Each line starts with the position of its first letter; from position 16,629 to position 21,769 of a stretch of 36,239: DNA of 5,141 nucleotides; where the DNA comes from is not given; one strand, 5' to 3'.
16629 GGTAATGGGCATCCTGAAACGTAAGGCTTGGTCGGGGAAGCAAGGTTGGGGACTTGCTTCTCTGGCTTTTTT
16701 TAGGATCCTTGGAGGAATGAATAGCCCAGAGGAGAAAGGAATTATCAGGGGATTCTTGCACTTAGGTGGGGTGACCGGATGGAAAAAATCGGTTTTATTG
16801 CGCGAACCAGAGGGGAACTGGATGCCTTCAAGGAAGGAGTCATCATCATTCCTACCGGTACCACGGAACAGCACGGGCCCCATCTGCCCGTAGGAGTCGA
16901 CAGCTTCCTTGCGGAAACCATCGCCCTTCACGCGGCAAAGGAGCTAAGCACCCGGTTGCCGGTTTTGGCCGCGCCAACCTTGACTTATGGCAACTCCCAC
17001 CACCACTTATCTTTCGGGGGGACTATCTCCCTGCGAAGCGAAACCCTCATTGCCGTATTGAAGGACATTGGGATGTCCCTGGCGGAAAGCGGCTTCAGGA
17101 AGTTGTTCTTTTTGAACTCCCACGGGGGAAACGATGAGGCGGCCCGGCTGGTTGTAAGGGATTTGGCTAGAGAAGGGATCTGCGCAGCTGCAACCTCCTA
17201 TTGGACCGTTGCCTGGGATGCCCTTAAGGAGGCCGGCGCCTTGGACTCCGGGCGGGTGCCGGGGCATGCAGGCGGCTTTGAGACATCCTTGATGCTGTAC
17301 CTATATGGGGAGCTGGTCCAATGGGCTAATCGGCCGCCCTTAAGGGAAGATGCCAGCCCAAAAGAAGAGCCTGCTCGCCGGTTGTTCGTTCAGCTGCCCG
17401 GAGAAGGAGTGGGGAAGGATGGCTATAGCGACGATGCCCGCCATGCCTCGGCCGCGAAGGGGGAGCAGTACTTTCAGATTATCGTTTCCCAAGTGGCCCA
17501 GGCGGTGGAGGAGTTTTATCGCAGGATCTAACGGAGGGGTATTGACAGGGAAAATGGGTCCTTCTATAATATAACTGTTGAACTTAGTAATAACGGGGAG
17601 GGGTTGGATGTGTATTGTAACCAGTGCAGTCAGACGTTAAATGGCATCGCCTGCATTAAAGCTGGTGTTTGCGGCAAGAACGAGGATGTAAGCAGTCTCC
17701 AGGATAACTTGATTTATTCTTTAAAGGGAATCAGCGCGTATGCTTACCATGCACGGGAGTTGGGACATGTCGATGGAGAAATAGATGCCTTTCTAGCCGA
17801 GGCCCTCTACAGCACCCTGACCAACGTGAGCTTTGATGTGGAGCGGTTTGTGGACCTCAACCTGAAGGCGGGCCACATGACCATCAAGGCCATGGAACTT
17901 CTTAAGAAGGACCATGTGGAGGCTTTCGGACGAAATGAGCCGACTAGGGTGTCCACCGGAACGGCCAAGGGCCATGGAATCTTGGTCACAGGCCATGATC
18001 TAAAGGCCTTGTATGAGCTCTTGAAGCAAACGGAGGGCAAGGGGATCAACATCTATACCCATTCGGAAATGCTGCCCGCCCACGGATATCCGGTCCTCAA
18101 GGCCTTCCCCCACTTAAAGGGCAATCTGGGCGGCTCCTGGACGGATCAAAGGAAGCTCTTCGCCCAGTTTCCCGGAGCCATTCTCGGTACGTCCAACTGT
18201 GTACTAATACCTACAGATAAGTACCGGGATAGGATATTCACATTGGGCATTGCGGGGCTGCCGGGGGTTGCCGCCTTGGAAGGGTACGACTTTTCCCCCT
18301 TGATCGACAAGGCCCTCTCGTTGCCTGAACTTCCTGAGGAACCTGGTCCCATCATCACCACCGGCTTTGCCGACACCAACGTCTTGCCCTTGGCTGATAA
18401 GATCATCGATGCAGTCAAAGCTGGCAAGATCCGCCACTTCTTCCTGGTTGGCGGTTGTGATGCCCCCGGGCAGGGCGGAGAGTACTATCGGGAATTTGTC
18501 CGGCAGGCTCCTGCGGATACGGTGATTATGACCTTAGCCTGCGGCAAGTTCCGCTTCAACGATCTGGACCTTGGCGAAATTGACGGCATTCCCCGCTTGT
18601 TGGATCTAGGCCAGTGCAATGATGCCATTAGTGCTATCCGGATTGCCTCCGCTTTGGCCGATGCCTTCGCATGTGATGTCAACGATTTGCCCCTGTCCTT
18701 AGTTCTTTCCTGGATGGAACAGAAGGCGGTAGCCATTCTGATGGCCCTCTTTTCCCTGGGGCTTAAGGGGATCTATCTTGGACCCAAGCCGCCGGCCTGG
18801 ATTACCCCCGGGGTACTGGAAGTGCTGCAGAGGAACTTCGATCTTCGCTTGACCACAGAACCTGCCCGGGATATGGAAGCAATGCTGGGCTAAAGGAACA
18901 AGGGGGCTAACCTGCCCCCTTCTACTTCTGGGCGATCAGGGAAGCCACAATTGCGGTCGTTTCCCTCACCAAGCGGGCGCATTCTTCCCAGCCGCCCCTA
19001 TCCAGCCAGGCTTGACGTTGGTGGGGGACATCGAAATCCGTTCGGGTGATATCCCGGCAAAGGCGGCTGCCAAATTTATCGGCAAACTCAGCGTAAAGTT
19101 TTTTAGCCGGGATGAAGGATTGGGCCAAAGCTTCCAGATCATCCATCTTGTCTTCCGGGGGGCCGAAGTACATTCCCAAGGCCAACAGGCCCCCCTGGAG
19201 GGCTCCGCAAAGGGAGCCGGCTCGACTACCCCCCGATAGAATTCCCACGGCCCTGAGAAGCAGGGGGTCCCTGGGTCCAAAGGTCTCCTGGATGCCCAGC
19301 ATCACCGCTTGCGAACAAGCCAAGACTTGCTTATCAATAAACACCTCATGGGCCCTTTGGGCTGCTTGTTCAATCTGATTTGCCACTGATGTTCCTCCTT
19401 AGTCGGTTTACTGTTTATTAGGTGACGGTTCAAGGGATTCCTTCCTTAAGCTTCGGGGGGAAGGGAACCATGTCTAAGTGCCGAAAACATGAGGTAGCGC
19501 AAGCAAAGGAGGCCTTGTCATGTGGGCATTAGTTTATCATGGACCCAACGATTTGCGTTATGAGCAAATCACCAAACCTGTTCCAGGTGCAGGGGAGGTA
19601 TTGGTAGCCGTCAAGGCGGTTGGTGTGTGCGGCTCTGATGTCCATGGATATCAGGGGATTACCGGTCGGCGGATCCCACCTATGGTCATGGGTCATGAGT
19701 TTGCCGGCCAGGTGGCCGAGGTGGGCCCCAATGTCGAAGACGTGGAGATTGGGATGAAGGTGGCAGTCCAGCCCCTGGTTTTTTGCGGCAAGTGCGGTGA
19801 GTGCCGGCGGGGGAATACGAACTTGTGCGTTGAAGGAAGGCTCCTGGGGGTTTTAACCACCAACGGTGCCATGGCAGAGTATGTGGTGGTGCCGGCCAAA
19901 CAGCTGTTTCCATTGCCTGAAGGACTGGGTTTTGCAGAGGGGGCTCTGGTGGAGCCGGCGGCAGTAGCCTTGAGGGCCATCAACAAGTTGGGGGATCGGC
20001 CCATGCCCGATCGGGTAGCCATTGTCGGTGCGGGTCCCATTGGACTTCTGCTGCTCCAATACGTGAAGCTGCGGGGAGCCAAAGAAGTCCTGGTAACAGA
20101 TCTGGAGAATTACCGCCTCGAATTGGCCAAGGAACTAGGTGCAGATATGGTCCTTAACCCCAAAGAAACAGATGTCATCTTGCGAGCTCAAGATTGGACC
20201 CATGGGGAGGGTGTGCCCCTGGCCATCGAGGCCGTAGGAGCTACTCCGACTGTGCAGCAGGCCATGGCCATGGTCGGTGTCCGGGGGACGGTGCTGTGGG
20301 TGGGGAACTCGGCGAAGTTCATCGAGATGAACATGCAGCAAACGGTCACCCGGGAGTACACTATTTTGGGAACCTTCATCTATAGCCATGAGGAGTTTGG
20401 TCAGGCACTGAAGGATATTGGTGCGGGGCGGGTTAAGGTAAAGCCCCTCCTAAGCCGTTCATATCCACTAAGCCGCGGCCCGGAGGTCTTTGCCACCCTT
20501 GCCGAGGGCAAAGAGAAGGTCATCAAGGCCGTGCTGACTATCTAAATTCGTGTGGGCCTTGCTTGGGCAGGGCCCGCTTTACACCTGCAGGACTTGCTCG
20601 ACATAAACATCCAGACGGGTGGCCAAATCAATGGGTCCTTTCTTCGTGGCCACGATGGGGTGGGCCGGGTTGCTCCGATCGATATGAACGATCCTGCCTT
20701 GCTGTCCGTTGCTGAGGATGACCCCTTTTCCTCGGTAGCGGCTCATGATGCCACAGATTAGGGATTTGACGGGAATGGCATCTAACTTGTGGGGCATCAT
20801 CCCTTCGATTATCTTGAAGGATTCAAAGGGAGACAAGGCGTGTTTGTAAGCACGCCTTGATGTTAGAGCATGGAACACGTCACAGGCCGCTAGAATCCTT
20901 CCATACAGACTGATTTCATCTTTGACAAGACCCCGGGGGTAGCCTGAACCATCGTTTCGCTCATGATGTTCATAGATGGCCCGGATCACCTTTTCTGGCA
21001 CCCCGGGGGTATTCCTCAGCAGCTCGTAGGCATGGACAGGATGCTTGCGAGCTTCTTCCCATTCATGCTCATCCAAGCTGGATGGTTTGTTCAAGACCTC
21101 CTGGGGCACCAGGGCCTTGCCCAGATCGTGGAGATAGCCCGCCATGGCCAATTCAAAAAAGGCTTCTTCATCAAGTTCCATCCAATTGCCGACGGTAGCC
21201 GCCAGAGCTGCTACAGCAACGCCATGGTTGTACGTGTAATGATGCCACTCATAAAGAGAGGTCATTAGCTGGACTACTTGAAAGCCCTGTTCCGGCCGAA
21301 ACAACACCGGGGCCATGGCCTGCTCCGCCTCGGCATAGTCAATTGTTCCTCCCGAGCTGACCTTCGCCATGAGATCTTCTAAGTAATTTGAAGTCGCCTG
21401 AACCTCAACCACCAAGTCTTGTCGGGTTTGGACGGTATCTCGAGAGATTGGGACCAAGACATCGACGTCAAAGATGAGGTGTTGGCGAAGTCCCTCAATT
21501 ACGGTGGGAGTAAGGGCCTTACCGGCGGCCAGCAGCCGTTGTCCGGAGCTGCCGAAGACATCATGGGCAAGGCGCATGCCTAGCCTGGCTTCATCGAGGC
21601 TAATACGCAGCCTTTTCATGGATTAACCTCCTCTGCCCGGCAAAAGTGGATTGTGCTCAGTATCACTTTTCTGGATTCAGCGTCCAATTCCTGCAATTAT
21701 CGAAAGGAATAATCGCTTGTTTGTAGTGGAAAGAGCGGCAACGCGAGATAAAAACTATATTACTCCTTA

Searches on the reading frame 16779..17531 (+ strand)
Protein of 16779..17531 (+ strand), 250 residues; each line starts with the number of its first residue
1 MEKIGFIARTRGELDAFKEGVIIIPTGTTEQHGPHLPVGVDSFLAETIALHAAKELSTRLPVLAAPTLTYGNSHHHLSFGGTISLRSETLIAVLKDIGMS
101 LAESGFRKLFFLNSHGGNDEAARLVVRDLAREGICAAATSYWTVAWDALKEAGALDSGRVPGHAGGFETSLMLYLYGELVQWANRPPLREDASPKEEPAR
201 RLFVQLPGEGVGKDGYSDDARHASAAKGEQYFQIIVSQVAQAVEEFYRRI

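Call 45: search_protein_families(library=pfam, proteins=[window:16779-17531:+], max_evalue=0.0001)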
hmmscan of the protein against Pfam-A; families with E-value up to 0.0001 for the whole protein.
window:16779-17531:+ (250 aa): 1 family
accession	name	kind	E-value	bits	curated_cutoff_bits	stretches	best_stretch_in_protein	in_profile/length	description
PF02633.19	Creatininase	-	4.5e-62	210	31.3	1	16-243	10-238/238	Creatinine amidohydrolase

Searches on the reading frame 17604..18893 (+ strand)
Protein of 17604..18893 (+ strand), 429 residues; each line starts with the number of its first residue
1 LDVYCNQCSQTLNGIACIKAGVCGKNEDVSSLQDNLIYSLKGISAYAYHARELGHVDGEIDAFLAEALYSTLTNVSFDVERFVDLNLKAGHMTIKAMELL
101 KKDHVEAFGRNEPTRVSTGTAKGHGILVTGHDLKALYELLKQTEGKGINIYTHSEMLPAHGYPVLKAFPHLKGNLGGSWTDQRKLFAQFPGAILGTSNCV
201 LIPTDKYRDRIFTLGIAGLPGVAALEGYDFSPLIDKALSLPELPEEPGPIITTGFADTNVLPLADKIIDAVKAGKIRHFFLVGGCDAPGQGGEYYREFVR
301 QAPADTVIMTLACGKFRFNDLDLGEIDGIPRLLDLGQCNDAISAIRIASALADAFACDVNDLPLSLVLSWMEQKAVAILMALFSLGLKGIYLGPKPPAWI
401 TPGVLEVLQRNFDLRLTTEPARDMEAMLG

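Call 45: search_protein_families(library=pfam, proteins=[window:17604-18893:+], max_evalue=0.0001)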
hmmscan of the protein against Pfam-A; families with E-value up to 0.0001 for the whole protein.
window:17604-18893:+ (429 aa): 1 family
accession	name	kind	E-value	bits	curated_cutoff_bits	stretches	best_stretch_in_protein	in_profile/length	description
PF03063.25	Prismane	-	2.3e-121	406.4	27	2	83-424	162-512/513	Prismane/CO dehydrogenase family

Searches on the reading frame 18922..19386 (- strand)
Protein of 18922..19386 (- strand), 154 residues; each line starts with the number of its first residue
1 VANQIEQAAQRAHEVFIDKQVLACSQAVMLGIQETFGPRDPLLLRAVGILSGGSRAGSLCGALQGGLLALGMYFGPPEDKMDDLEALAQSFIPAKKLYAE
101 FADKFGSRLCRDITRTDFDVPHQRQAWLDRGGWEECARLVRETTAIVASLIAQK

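Call 45: search_protein_families(library=pfam, proteins=[window:18922-19386:-], max_evalue=0.0001)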
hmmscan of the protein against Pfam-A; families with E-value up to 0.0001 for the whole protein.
window:18922-19386:- (154 aa): 1 family
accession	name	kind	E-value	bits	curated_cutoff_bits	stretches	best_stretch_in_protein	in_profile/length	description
PF09719.15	C_GCAxxG_C_C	-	1.3e-19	70.9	27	1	23-149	2-117/118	Putative redox-active protein (C_GCAxxG_C_C)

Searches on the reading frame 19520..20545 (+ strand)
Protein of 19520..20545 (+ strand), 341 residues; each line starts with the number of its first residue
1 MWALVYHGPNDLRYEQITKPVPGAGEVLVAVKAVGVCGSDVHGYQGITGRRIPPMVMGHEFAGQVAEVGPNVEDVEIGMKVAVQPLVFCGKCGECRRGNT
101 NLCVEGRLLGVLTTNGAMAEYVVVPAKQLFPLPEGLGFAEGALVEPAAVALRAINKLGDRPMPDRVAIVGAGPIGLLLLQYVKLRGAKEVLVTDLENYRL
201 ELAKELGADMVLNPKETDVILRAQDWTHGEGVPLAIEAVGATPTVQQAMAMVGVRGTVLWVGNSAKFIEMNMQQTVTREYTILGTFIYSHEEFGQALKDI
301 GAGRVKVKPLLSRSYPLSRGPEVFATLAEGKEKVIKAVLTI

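Call 45: search_protein_families(library=pfam, proteins=[window:19520-20545:+], max_evalue=0.0001)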
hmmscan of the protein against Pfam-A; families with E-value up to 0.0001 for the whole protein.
window:19520-20545:+ (341 aa): 4 families
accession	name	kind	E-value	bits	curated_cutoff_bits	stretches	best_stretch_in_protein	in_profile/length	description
PF08240.17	ADH_N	-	6.6e-34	116.7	23.5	1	23-134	1-104/104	Alcohol dehydrogenase GroES-like domain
PF00107.32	ADH_zinc_N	-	3.5e-29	101.8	31.8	1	173-298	1-125/129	Zinc-binding dehydrogenase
PF16912.11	Glu_dehyd_C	-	5.7e-11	42.7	34.9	1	141-339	4-209/211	Glucose dehydrogenase C-terminus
PF13602.12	ADH_zinc_N_2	-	1.2e-09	39.7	27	1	206-331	1-127/134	Zinc-binding dehydrogenase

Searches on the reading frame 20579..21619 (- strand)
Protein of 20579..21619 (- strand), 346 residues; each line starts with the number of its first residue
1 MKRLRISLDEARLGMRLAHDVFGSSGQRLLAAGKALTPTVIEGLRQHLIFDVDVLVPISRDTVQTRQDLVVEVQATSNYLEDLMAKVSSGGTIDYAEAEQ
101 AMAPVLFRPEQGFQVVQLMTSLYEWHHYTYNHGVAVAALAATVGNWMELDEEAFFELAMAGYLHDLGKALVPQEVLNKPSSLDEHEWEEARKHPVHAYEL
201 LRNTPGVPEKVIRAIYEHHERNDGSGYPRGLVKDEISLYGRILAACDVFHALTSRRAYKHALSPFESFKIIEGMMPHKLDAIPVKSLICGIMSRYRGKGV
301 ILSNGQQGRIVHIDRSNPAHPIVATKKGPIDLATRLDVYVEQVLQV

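Call 84: search_protein_families(library=pfam, proteins=[window:20579-21619:-], max_evalue=0.01)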
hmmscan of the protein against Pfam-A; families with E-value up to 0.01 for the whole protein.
window:20579-21619:- (346 aa): 2 families
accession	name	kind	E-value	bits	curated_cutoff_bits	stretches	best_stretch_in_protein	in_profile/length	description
PF13487.12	HD_5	-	4.5e-36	124.6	27.2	1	130-281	15-168/170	HD domain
PF01966.28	HD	-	5.2e-18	65.9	22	1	129-251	1-115/116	HD domain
